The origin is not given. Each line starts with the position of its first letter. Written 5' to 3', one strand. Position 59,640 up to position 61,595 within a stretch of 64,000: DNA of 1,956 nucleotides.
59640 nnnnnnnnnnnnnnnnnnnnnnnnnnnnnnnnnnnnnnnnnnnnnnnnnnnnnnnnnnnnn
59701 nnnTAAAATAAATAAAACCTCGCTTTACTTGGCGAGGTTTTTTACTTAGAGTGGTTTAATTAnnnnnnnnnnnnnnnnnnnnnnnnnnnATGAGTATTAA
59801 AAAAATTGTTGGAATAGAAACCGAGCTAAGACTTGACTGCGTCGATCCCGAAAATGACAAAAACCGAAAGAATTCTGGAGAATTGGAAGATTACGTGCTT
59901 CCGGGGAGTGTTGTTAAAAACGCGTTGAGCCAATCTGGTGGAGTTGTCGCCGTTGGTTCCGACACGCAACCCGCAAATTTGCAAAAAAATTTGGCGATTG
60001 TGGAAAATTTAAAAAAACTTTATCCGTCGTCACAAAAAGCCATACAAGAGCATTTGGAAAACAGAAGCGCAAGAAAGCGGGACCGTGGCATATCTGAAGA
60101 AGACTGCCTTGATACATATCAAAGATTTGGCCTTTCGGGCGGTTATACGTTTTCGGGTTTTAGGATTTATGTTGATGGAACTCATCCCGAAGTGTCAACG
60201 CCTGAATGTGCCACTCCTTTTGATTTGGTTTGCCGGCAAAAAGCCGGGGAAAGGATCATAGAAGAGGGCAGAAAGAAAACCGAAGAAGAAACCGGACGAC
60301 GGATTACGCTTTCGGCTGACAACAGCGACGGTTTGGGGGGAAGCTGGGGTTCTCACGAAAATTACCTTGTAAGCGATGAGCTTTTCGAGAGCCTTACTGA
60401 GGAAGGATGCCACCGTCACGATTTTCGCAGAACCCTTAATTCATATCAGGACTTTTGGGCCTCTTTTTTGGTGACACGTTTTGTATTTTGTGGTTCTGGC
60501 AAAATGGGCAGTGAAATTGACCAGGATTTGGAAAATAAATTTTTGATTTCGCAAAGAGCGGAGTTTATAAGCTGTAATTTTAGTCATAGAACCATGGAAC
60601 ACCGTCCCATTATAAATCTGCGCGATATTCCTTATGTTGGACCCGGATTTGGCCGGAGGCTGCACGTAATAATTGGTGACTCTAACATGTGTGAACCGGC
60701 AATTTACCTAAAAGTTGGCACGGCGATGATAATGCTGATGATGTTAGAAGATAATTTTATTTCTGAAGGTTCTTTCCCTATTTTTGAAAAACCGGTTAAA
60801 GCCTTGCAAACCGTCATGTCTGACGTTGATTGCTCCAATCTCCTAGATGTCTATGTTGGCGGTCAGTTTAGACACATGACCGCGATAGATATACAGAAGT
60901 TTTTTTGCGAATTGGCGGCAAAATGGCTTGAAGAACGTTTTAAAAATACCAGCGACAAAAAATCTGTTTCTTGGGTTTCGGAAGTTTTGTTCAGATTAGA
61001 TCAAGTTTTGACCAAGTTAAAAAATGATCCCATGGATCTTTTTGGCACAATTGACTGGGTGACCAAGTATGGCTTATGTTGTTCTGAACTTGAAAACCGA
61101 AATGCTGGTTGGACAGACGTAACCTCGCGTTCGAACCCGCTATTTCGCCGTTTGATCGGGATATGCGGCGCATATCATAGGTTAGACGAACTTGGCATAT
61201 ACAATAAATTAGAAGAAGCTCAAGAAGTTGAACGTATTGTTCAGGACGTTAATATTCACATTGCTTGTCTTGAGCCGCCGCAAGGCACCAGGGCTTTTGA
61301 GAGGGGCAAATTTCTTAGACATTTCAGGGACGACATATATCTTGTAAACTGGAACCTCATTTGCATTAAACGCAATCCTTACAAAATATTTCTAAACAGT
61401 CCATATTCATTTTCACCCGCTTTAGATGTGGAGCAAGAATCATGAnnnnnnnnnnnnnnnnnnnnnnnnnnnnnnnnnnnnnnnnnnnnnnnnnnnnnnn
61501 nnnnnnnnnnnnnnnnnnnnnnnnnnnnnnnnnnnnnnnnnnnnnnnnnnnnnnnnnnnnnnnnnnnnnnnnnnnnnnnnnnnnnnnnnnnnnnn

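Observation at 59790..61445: PafA/Dop paralogue with ETEYG to ETELRL substitution and extra length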

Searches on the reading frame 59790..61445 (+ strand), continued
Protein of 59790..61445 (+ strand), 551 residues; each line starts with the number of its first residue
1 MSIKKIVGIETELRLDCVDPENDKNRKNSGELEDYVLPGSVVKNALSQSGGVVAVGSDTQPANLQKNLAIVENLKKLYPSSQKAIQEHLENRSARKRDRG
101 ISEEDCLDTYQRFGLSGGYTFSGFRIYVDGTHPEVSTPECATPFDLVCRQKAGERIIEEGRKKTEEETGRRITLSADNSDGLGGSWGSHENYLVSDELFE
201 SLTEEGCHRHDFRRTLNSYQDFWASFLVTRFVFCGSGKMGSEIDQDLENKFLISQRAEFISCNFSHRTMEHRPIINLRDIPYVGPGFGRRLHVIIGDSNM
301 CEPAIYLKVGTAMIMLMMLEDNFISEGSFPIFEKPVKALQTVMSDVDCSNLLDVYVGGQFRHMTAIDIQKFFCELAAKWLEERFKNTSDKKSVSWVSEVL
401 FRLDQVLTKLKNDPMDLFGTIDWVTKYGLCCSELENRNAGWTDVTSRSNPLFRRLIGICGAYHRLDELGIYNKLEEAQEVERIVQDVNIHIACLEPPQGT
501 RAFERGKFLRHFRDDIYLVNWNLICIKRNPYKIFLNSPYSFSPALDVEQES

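Call 96: list_cluster_members(proteins=[window:59790-61445:+, window:62968-63150:+, window:57880-59703:+])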
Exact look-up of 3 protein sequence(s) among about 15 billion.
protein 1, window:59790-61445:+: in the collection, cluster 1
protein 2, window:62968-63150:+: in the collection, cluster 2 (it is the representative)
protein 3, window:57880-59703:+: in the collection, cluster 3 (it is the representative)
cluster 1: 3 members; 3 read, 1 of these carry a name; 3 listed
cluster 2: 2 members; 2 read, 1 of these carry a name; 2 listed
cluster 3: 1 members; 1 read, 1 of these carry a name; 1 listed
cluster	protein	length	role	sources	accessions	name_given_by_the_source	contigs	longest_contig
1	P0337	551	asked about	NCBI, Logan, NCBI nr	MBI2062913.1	MAG: proteasome accessory factor PafA2 family protein [Candidatus Yanofskybacteria ... | proteasome accessory factor PafA2 family protein [Candidatus Yanofskybacteria bacterium]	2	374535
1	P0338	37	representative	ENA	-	-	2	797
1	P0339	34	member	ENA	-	-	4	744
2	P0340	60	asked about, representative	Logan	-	-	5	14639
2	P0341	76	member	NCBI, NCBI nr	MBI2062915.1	MAG: hypothetical protein HYT61_01590 [Candidatus Yanofskybacteria bacterium] | hypothetical protein [Candidatus Yanofskybacteria bacterium]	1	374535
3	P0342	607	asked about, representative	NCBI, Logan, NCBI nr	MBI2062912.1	MAG: AAA family ATPase [Candidatus Yanofskybacteria bacterium] | AAA family ATPase [Candidatus Yanofskybacteria bacterium]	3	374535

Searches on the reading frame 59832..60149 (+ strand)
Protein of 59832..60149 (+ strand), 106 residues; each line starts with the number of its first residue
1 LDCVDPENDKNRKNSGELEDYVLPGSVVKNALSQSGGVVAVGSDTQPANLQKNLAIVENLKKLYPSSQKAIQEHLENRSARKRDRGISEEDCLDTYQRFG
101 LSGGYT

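Call 82: search_protein_families(library=pfam, proteins=[window:59832-60149:+], max_evalue=10)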
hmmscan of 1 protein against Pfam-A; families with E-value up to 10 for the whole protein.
window:59832-60149:+ (106 aa): 2 families
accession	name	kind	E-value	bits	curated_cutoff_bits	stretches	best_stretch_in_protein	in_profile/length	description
PF08909.16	DUF1854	-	0.08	13.2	26.8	1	51-79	26-54/130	Domain of unknown function (DUF1854)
PF06255.18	MafB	-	0.12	12.3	25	1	18-82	193-257/312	Neisseria toxin MafB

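Call 83: search_solved_structures(query=window:59832-60149:+, max_evalue=10)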
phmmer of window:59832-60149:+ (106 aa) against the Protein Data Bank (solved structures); distinct sequences matched with E-value up to 10: 2.
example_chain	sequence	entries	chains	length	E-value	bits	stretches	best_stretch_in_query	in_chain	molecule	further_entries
9q40_C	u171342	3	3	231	0.6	13.6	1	41-71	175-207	Large ribosomal subunit protein uL1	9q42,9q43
6tvh_A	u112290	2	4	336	2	11.9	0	68-83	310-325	Predicted protein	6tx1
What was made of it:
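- Tried and rejected: Pfam and PDB sequence searches with the insert alone, residues 15-120 (calls 82, 83).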
